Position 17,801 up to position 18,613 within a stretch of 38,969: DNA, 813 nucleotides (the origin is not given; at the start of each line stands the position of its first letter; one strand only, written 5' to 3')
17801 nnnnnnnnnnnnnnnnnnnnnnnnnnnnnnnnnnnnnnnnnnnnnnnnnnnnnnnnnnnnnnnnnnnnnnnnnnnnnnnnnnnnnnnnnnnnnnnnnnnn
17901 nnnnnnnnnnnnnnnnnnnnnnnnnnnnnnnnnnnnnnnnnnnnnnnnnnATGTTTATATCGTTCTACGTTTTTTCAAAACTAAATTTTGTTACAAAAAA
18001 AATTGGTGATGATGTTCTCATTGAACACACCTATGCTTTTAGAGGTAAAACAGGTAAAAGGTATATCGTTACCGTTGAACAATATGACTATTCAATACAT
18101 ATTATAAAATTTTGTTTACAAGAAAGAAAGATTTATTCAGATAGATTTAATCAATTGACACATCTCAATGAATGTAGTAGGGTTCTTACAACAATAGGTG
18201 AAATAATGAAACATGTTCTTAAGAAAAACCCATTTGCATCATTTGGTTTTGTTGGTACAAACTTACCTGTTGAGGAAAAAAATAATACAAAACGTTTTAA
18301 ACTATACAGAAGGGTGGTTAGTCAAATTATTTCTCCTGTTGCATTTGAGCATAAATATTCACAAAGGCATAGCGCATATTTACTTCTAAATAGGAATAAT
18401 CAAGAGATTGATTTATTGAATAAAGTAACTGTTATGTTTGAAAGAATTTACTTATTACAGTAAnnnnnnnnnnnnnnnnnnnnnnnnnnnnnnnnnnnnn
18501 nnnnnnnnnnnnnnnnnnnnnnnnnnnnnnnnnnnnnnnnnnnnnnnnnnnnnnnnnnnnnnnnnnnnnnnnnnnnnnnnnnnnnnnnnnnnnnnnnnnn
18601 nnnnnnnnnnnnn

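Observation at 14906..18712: AT-rich four-gene island between the tlpA-like gene and mtaB: a candidate uncharacterised defence or abortive-infection module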

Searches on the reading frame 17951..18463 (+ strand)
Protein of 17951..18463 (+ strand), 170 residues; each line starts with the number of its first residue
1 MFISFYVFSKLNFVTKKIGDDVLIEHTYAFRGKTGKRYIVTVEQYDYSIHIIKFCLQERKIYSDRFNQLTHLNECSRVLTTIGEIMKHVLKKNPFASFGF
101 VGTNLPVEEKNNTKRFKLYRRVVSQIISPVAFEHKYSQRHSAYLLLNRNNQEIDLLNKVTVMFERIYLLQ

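Call 3: search_protein_families(library=pfam, proteins=[window:17951-18463:+], max_evalue=1)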
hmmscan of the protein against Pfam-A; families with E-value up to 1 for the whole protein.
window:17951-18463:+ (170 aa): 1 family
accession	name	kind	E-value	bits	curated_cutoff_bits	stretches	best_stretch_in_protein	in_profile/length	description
PF22779.3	OB_SHLD2_2nd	-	0.053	13.9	27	1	21-47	16-42/82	Shieldin complex subunit 2, second OB fold domain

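Call 4: search_protein_families(library=padloc, proteins=[window:17951-18463:+], max_evalue=1)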
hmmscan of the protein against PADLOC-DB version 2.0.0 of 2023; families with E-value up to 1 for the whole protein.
window:17951-18463:+ (170 aa): 0 families

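Call 5: search_protein_families(library=ncbifam, proteins=[window:17951-18463:+], max_evalue=1)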
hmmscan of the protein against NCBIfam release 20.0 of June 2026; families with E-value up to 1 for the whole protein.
window:17951-18463:+ (170 aa): 1 family
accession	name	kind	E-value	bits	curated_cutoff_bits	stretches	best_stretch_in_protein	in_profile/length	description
TIGR03466.1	HpnA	hypoth_equivalog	0.064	12.1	367.65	1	5-97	195-281/327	hopanoid-associated sugar epimerase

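Call 6: search_protein_families(library=phrogs, proteins=[window:17951-18463:+], max_evalue=1)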
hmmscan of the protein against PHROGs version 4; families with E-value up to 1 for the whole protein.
window:17951-18463:+ (170 aa): 1 family
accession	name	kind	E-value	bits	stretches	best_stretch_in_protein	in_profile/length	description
phrog_22678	-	unknown function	0.063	13.1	1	66-133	249-316/545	-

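Call 17: find_homologous_proteins(query=window:17951-18463:+, max_evalue=0.001)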
Query window:17951-18463:+ (170 aa): 43 proteins with E <= 0.001 among 64 candidates.
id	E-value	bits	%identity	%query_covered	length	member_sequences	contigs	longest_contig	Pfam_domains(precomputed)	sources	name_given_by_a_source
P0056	1.3e-106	372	100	100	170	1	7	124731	-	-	-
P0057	5.1e-95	334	88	100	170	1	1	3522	-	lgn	-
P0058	4.6e-77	276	73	99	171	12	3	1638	-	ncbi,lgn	-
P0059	7.9e-77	275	73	99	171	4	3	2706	-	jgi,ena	-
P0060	8.1e-77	275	73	99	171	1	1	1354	-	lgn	-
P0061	4.2e-76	273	73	99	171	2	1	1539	-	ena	-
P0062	4.6e-75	269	70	99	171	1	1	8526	-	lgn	-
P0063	1.2e-72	261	69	99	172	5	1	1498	-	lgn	-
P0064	4.7e-72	259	69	99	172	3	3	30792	-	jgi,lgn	jgi:hypothetical protein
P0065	6.3e-72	259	68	100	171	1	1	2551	-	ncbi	ncbi:MAG: hypothetical protein ACTHK0_19390 [Ginsengibacter sp.]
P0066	6.4e-71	256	67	100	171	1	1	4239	-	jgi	jgi:hypothetical protein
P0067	1.3e-69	251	64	100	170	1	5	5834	-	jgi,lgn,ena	-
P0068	1.9e-69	251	68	99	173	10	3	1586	-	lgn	-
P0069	2.7e-68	247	68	96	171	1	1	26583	-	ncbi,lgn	ncbi:MAG: hypothetical protein ACOYKE_02555 [Ferruginibacter sp.]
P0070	2.3e-67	244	66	99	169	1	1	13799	-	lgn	-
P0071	3.4e-67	244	64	99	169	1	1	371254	-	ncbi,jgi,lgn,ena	-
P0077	3.2e-64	234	64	99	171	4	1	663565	-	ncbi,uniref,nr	ncbi:hypothetical protein LZZ85_00815 [Terrimonas sp. NA20]|uniref:Uncharacterized protein n=1 Tax=T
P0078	4.3e-64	234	61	100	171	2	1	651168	-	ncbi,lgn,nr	ncbi:MAG: hypothetical protein M9904_02430 [Chitinophagaceae bacterium]|nr:hypothetical protein [Chi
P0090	5.3e-44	168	51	98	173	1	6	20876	-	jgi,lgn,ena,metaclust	metaclust:\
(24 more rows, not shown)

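Call 19: find_encoding_contigs(protein=P0077, flank=7000, max_places=2)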
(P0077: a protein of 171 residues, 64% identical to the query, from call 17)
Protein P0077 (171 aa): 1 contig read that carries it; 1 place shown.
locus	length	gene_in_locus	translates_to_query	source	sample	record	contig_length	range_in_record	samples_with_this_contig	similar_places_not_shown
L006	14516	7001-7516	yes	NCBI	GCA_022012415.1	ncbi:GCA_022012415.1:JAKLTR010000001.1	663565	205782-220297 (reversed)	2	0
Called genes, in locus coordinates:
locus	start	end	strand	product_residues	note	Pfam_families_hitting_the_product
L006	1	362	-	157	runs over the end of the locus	PF04002:RadC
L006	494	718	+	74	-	PF01381:HTH_3 (weak), PF13443:HTH_26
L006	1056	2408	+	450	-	PF09565:RE_NgoFVII (weak), PF13091:PLDc_2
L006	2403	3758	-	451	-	PF02086:MethyltransfD12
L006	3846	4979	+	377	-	PF01555:N6_N4_Mtase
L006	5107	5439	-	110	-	-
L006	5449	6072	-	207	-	PF08719:NADAR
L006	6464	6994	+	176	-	-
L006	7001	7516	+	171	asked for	-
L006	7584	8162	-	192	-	-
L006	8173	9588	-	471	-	PF04851:ResIII, PF18766:SWI2_SNF2, PF00176:SNF2-rel_dom (weak), PF00270:DEAD, PF13401:AAA_22 (weak), PF00271:Helicase_C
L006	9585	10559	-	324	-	PF22548:AEP-TOTE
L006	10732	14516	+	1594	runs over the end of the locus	PF00270:DEAD, PF00271:Helicase_C, PF00580:UvrD-helicase, PF13245:AAA_19, PF13604:AAA_30, PF13401:AAA_22 (weak), PF00580:UvrD-helicase, PF13538:UvrD_C_2, +3 more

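Call 20: find_encoding_contigs(protein=P0078, flank=7000, max_places=2)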
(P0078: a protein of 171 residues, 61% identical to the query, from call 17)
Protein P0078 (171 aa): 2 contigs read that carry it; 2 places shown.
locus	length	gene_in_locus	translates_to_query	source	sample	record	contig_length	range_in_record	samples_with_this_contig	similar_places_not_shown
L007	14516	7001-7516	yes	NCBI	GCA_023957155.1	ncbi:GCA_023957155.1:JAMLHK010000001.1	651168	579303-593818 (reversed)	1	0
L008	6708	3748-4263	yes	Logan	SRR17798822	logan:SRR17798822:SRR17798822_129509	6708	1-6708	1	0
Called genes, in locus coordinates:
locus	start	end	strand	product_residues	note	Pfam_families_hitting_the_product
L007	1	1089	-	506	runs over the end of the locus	PF00239:Resolvase, PF07508:Recombinase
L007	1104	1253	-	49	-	-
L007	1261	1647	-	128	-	-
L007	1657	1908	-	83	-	-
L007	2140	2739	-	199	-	-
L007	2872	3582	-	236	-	-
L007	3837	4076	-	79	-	-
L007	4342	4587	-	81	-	-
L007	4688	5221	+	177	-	-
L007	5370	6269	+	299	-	PF16589:BRCT_2 (faint), PF00533:BRCT (weak)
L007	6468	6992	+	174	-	-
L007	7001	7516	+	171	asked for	-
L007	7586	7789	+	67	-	PF22292:DUF6965 (weak)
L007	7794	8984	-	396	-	PF22352:K319L-like_PKD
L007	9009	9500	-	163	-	PF05257:CHAP (faint)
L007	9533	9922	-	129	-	-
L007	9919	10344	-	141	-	-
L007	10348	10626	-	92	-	-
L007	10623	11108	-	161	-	-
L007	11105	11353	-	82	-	-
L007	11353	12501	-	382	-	-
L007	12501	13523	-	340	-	-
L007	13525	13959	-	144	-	-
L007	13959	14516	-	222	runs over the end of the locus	PF09684:Tail_P2_I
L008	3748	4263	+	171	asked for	-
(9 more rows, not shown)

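Call 21: find_encoding_contigs(protein=P0071, flank=7000, max_places=2)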
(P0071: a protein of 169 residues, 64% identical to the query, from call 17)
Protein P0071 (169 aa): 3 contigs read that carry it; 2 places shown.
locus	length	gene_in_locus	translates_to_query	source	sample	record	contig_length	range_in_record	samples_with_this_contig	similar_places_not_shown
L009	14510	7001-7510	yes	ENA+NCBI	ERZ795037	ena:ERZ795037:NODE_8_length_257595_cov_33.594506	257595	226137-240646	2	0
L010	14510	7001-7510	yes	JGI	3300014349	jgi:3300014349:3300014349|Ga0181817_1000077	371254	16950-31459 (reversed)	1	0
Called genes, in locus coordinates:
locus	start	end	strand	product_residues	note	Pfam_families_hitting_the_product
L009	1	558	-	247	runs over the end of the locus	PF01012:ETF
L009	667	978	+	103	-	PF13424:TPR_12 (faint), PF13428:TPR_14 (faint), PF20308:TPR-S (faint), PF13431:TPR_17 (faint), PF07719:TPR_2 (faint), PF13176:TPR_7 (faint), PF13432:TPR_16 (weak), PF14559:TPR_19 (weak), +1 more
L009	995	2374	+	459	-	PF01171:ATP_bind_3, PF01507:PAPS_reduct (faint), PF28558:TilS_SCL, PF11734:TilS_C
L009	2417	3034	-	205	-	PF01694:Rhomboid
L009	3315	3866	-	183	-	PF02590:SPOUT_MTase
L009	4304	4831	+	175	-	-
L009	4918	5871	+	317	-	PF07969:Amidohydro_3, PF01979:Amidohydro_1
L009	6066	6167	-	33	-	-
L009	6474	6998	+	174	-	-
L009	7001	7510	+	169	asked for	-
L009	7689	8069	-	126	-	PF00085:Thioredoxin, PF13098:Thioredoxin_2 (weak)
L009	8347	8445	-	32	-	-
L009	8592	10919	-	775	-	PF02838:Glyco_hydro_20b, PF14845:Glycohydro_20b2 (weak), PF00728:Glyco_hydro_20, PF00754:F5_F8_type_C (weak), PF22633:F5_F8_type_C_2 (faint)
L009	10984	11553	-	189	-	PF10469:AKAP7_NLS, PF02834:LigT_PEase (weak), PF13563:2_5_RNA_ligase2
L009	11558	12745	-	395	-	PF13520:AA_permease_2 (weak), PF01566:Nramp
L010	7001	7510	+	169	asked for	-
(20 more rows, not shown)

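Call 49: predict_structure(alignment_id=A3)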
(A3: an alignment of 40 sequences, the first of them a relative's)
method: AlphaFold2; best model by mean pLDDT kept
length: 170 residues; sequences in the alignment: 40
mean_pLDDT: 84.4   pTM: 0.82
mean pLDDT of the five models: 84.4, 82.8, 81.7, 80.2, 79.5
residues with pLDDT >= 90: 80; 70-90: 71; 50-70: 17; < 50: 2
segments of 3 or more residues with pLDDT < 50: none
pLDDT, mean of each block of 10 residues (from residue 1): 81 91 94 94 94 92 80 84 92 92 61 69 74 82 88 90 75
secondary structure, 60 per line:
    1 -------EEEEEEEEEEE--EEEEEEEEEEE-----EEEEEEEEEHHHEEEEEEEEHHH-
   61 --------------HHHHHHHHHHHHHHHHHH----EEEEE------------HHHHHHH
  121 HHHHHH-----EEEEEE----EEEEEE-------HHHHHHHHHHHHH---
elements in order: E8-18 E21-31 E37-45 E49-56 H75-92 E97-101 H114-126 E132-137 E142-147 H155-167
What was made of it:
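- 17951..18463 (+): ORF D, 170 aa: soluble alpha/beta protein, a distant DUF6934 member with weak GNAT/antizyme-like fold similarity. Invariant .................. motif. AlphaFold2 model: pLDDT 84.4, pTM 0.82 (call 49).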

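Call 53: fold_search(model_id=the predicted structure, library=pdb)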
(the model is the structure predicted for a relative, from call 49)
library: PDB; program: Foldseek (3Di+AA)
matches with E <= 10: 575; with E <= 0.001: 0
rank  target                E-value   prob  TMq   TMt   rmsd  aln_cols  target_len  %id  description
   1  6cy6                  4.5e-02  0.87  0.37  0.37   5.4       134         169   10  Crystal structure of spermidine/spermine N-acetyltransferase SpeG from Escherichia coli in complex with tris(hydroxymeth (released 2018-04-18)
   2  1zo0_MODEL_1_A        5.4e-02  0.87  0.41  0.51   5.9       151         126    9  NMR structure of antizyme isoform 1 from rat (released 2005-07-19)
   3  4ckp_E                1.8e-01  0.20  0.25  0.22  16.5       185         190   10  Structure of an N-terminal fragment of Leishmania SAS-6 that contains part of its coiled coil domain (released 2014-03-05)
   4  3t2p_A                2.3e-01  0.21  0.15  0.03  15.3        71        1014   13  E. coli (lacZ) beta-galactosidase (S796D) in complex with IPTG (released 2012-01-18)
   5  7brs_D                2.3e-01  0.21  0.15  0.03  15.3        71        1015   13  E.coli beta-galactosidase (E537Q) in complex with fluorescent probe KSA02 (released 2021-03-03)
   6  3muy_1                2.8e-01  0.20  0.15  0.03  15.3        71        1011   13  E. coli (lacZ) beta-galactosidase (R599A) (released 2011-03-16)
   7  7brs_B                2.8e-01  0.20  0.15  0.03  15.3        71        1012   13  E.coli beta-galactosidase (E537Q) in complex with fluorescent probe KSA02 (released 2021-03-03)
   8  9hki_A                2.8e-01  0.20  0.15  0.03  15.3        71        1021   13  Plunge-frozen beta-galactosidase (released 2025-12-17)
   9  3vd5_A                3.1e-01  0.20  0.15  0.03  15.3        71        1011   13  E. coli (lacZ) beta-galactosidase (N460S) (released 2012-04-11)
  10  3o61_D                3.3e-01  0.72  0.20  0.18   4.7        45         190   18  Structure of the E100A E.coli GDP-mannose hydrolase (yffh) in complex with GDP-mannose and Mg++ (released 2011-05-11)
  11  6tte_A                3.3e-01  0.28  0.15  0.03  14.6        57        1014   14  Beta-galactosidase in complex with PETG (released 2020-01-15)
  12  8ri6_A                3.3e-01  0.18  0.15  0.03  15.3        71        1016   13  Beta-galactosidase (LacZ) purified from E. coli. (released 2025-01-01)
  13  8ri6_C                3.3e-01  0.18  0.15  0.03  15.3        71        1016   13  Beta-galactosidase (LacZ) purified from E. coli. (released 2025-01-01)
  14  6kuz_D                3.3e-01  0.18  0.15  0.03  15.3        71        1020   13  E.coli beta-galactosidase (E537Q) in complex with fluorescent probe KSL01 (released 2020-07-08)
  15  1f4a_A                3.3e-01  0.18  0.15  0.03  15.3        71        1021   13  E. COLI (LACZ) BETA-GALACTOSIDASE (NCS CONSTRAINED MONOMER-ORTHORHOMBIC) (released 2001-02-21)
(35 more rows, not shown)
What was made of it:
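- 17951..18463 (+): Foldseek: SpeG E = 0.045, antizyme E = 0.054 (call 53).
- D has a weak GNAT-like fold, and GNAT toxins exist (call 53; the latter from established knowledge of TacT/AtaT-type toxins).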

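Call 58: search_protein_families(library=padloc, proteins=[L006:1056-2408:+, L006:2403-3758:-, L006:3846-4979:+, L006:5449-6072:-, L006:5107-5439:-, L006:7584-8162:-, L006:8173-9588:-, L006:9585-10559:-, L007:5370-6269:+, L007:4688-5221:+], max_evalue=0.001)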
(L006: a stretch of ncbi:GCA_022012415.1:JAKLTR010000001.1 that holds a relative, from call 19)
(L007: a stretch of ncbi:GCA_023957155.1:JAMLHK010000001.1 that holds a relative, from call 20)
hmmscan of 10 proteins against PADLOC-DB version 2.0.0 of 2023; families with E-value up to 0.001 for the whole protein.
L006:1056-2408:+ (450 aa): 8 families
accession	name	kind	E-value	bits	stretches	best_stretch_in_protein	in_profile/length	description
PDLC02707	PbeA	-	1.1e-09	35.5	1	78-201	111-235/672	PbeA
PDLC02704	PbeA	-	1.7e-07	28.1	1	70-191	102-227/682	PbeA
PDLC04553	PDC-M27B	-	3.4e-06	24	1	87-167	95-171/635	-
PDLC03829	ZacB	-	4.9e-06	23.7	1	101-175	298-361/586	-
PDLC02706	PbeA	-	1.3e-05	22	1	91-183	120-212/722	PbeA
PDLC03425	REase_II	-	2.9e-05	21.3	1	69-149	75-153/358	Type II restriction enzyme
PDLC03658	mREase_IV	-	5.7e-05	19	1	23-194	45-204/953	Type IV methyl-directed restriction enzyme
PDLC02614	DrmC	-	0.00026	18.8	1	69-138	68-136/153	DrmC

L006:2403-3758:- (451 aa): 14 families
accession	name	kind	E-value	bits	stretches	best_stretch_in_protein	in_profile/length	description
PDLC03257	MTase_II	-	6.4e-29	99.3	2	134-388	68-289/343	Type II methyltransferase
PDLC03287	MTase_II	-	6.1e-20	69.6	2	186-389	113-286/646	Type II methyltransferase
PDLC03298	MTase_II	-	9.8e-20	68.9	2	19-86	2-72/362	Type II methyltransferase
PDLC03373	MTase_II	-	1e-18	65.9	2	181-397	106-288/339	Type II methyltransferase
PDLC03345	MTase_II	-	2.4e-13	47.3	1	301-388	256-343/581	Type II methyltransferase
PDLC03720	oMTase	-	1.1e-12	46.3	2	276-397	176-281/326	orphan methyltransferase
PDLC03261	MTase_II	-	5.7e-12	42.7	1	164-433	388-625/643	Type II methyltransferase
PDLC03372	MTase_II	-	2e-08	32.4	1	303-334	127-158/259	Type II methyltransferase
PDLC03292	MTase_II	-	1.4e-07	28.1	0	11-71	73-132/722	Type II methyltransferase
PDLC04018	PD-Lambda-5_B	-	2.4e-06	25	0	16-70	5-59/291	-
PDLC03342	MTase_II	-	9.2e-06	23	0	10-91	16-95/383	Type II methyltransferase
PDLC03385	MTase_II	-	6e-05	20.5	0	17-83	7-71/336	Type II methyltransferase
PDLC03294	MTase_II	-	8.5e-05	20.3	0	283-312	159-187/272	Type II methyltransferase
PDLC03358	MTase_II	-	0.00019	18.8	0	17-63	6-52/301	Type II methyltransferase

L006:3846-4979:+ (377 aa): 58 families (the best 25 are shown)
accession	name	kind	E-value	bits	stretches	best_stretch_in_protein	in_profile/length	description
PDLC03644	MTase_III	-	1.1e-101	339.3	1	14-374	31-421/542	Type III methyltransferase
PDLC03636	MTase_III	-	3.1e-89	298.3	1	17-374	42-434/575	Type III methyltransferase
PDLC03634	MTase_III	-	9e-67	224.3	2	65-336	168-446/621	Type III methyltransferase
PDLC03635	MTase_III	-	5.5e-66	221.7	2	281-370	504-596/708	Type III methyltransferase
PDLC03637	MTase_III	-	1.2e-64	216.8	1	21-323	121-436/513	Type III methyltransferase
PDLC03641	MTase_III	-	6.5e-59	198.1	2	66-325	180-431/657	Type III methyltransferase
PDLC03638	MTase_III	-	1.2e-51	174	1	22-369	381-706/816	Type III methyltransferase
PDLC03640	MTase_III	-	2e-40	136.8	3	158-352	243-449/654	Type III methyltransferase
PDLC03354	MTase_II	-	2.3e-38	130.3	1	23-348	62-384/425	Type II methyltransferase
PDLC03643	MTase_III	-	9.6e-34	115.3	1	83-324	10-250/465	Type III methyltransferase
PDLC03642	MTase_III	-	9.7e-33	111.6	1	17-326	78-383/528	Type III methyltransferase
PDLC03300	MTase_II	-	7.7e-30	102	2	285-348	215-278/302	Type II methyltransferase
PDLC03278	MTase_II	-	1.3e-28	98.6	2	35-164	12-142/390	Type II methyltransferase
PDLC03299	MTase_II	-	2.7e-28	97.3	2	287-362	198-273/296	Type II methyltransferase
PDLC03371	MTase_II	-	4.2e-28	96.6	2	283-349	189-255/260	Type II methyltransferase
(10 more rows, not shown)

L006:5449-6072:- (207 aa): 1 family
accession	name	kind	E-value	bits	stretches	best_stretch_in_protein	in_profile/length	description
PDLC04643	PDC-M42C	-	1.9e-10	39.2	1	13-157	4-156/158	-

L006:5107-5439:- (110 aa): 0 families

L006:7584-8162:- (192 aa): 0 families

L006:8173-9588:- (471 aa): 11 families
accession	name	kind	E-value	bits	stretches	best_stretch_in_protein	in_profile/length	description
PDLC02707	PbeA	-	2e-20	70.9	1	27-177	248-419/672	PbeA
PDLC03659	mREase_IV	-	6.8e-19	65.2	1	41-348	228-557/945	Type IV methyl-directed restriction enzyme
PDLC02704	PbeA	-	5.7e-15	52.8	1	16-178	243-425/682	PbeA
PDLC03658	mREase_IV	-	1.8e-13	47.2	1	46-345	242-545/953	Type IV methyl-directed restriction enzyme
PDLC01439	typeIV_DinG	-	6.5e-10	36.3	1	33-97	17-86/575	CAS-IV-A; associated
PDLC02703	PbeA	-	1.5e-08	31.7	1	35-192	250-427/626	PbeA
PDLC02706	PbeA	-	4.9e-08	30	1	25-177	263-437/722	PbeA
PDLC00937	Cas3d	-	1.9e-05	22.1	0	35-95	1-63/357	"CRISPR-associated helicase Cas3, subtype CYANO"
PDLC03653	REase_III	-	0.00011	18.5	1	127-173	250-297/883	Type III restriction enzyme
PDLC01323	Cas3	-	0.00027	18.8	0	66-278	57-241/294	CAS-I-D; effector_G3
PDLC01252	Cas3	-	0.00033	18.2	0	172-347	138-290/324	CAS-I; effector_G3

L006:9585-10559:- (324 aa): 4 families
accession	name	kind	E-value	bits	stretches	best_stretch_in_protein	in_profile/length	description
PDLC01465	PrimPol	-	7.7e-72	240.2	1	7-267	21-267/276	"CAS-I,CAS-II,CAS-III,CAS-IV,CAS-V,CAS-VI; associated"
PDLC01101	PrimPol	-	1.9e-21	74.3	1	57-238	155-335/490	adaptation polymerase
PDLC03746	RT_UG10_large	-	0.00072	15.4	1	130-264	110-245/1688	DRT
PDLC03747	RT_UG10_small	-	0.0008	16.2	1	130-238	110-224/824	DRT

L007:5370-6269:+ (299 aa): 0 families

L007:4688-5221:+ (177 aa): 0 families

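Call 71: find_related_loci(query=A3, collection=viral_contigs, flank=6000)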
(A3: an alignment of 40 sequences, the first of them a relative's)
Query A3 (170 aa) in viral_contigs; peptide patterns used: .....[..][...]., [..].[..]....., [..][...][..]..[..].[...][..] (x = any residue, [..] = any of these).
59 stretches matched a pattern; 2 encode a relative of the query (tblastn E <= 1e-3); 2 distinct loci.
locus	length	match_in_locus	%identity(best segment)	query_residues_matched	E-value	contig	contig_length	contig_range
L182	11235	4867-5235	35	28-149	1e-20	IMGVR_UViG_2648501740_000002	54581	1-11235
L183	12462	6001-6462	34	21-167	2e-20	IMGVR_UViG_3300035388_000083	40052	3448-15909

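Call 82: find_encoding_contigs(protein=P0090, flank=6000, max_places=3)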
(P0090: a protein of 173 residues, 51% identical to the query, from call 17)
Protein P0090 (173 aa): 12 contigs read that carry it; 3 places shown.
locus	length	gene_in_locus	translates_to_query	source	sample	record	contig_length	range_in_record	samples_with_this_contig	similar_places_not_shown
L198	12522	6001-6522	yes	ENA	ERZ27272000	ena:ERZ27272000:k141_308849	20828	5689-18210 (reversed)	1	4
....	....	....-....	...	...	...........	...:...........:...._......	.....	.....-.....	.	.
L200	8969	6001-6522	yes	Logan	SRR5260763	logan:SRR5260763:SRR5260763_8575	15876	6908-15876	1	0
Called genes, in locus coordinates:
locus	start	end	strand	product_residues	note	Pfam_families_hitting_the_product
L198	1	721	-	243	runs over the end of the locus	PF00145:DNA_methylase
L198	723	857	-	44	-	-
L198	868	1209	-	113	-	-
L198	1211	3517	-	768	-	PF19263:DUF5906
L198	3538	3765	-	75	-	-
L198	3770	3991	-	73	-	-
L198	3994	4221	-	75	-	-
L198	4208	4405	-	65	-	-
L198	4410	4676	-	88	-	-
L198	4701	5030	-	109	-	-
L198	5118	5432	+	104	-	-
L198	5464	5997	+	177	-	-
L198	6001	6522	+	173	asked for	-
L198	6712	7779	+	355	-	PF00589:Phage_integrase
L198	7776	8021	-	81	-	-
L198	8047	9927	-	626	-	-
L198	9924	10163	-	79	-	-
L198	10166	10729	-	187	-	PF01832:Glucosaminidase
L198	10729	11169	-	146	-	PF18925:DUF5675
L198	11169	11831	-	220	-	-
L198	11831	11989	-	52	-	-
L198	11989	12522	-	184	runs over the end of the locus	-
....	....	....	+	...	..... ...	-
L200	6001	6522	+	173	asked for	-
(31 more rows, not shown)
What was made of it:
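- C-D lies in a phage lysogeny module next to the integrase (call 82) and in a prophage (call 20).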

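Call 83: find_encoding_contigs(protein=P0064, flank=6000, max_places=3)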
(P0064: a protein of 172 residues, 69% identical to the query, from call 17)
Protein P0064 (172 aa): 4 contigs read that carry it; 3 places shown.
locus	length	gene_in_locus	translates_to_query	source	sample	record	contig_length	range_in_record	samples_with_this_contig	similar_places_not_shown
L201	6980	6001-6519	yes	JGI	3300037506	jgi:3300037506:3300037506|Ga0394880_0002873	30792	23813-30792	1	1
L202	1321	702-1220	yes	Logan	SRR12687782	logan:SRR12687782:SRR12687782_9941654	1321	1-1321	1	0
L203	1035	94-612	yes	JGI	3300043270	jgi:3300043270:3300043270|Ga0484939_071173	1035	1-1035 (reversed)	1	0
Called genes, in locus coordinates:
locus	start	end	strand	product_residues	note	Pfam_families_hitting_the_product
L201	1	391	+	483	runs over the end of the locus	PF00512:HisKA, PF02518:HATPase_c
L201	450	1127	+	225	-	PF00072:Response_reg, PF00486:Trans_reg_C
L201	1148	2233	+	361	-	PF22643:NagA_N (weak), PF01979:Amidohydro_1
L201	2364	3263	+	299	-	PF02737:3HCDH_N, PF00725:3HCDH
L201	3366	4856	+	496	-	PF00450:Peptidase_S10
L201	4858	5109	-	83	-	-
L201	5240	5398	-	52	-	-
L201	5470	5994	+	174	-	-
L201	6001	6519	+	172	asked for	-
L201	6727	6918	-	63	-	-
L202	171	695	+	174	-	-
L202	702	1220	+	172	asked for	-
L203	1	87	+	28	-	?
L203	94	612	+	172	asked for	-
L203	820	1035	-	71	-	?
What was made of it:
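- C-D also persists as an intact solitary pair in at least two other genomes (calls 21, 83).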

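Call 88: search_solved_structures(query=A3, max_evalue=1)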
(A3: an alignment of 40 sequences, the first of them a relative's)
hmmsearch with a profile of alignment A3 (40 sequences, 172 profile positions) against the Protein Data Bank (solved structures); distinct sequences matched with E-value up to 1: 0.

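Call 95: search_protein_families(library=pfam, alignment_id=A3, max_evalue=0.1)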
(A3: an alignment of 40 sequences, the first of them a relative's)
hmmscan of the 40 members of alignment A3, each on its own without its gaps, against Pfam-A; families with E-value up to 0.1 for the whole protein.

A. member 1, P0056 (170 aa): 1 family
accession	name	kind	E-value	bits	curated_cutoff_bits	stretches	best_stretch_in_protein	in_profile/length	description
PF22779.3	OB_SHLD2_2nd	-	0.053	13.9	27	0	21-47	16-42/82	Shieldin complex subunit 2, second OB fold domain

B. families by the number of members that match (of 40 scanned): 10 families
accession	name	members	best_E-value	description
PF22028.2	DUF6934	10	0.00032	Family of unknown function (DUF6934)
PF24139.1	TPR_TNPO3_IPO13_4th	3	0.057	Transportin-3/Importin-13 fourth TPR domain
PF03451.21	HELP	2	0.052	HELP motif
PF16162.10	KwaB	1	0.014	Kiwa protein KwaB-like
PF16064.11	DUF4806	1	0.041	Domain of unknown function (DUF4806)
PF22779.3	OB_SHLD2_2nd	1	0.053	Shieldin complex subunit 2, second OB fold domain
PF10130.15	PIN_2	1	0.054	PIN domain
PF00647.24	EF1G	1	0.058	Elongation factor 1 gamma, conserved domain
PF07002.22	Copine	1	0.079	Copine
PF05717.18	TnpB_IS66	1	0.092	IS66 Orf2 like protein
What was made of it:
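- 17951..18463 (+): Pfam DUF6934 matched by 10 of 40 members, best E = 3.2e-4 (call 95).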
